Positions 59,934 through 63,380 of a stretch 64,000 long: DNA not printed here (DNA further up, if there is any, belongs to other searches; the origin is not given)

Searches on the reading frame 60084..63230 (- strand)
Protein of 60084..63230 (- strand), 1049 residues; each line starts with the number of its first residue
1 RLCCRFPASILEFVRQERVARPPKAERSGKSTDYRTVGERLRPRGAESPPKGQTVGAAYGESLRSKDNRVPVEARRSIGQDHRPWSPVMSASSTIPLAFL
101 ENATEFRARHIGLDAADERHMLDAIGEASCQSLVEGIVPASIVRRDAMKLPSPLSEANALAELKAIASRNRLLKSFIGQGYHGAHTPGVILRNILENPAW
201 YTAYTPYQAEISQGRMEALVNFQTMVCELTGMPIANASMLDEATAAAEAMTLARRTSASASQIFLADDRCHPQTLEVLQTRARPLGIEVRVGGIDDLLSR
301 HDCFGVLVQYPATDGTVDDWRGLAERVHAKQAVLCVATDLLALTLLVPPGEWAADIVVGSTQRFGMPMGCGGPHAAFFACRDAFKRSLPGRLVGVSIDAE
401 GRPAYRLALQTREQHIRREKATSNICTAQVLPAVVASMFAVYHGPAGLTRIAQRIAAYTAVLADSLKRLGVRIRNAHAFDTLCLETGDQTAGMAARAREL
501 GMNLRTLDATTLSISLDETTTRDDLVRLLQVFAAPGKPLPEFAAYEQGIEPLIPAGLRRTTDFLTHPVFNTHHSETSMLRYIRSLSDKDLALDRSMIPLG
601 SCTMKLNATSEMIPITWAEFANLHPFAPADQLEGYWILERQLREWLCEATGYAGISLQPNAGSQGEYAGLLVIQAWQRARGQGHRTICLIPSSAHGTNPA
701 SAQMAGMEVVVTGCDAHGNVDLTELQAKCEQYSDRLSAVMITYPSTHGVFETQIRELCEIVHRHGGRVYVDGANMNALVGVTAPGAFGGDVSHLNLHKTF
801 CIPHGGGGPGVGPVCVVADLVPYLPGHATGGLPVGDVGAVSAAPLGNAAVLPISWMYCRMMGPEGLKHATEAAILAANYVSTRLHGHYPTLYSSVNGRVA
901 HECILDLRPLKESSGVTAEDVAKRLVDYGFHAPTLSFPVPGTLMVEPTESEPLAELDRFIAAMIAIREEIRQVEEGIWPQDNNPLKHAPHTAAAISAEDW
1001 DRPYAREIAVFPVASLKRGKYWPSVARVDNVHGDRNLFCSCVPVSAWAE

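Call 92: search_protein_families(library=pfam, proteins=[window:60084-63230:-], max_evalue=0.0001)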
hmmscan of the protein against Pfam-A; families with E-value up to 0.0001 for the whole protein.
window:60084-63230:- (1049 aa): 2 families
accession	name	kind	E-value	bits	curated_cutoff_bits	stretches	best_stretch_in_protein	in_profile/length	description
PF02347.22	GDC-P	-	4.5e-187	622.6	26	2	109-532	2-429/429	Glycine cleavage system P-protein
PF21478.3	GcvP2_C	-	3.7e-57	191.9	27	1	869-990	1-122/122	Glycine dehydrogenase, C-terminal domain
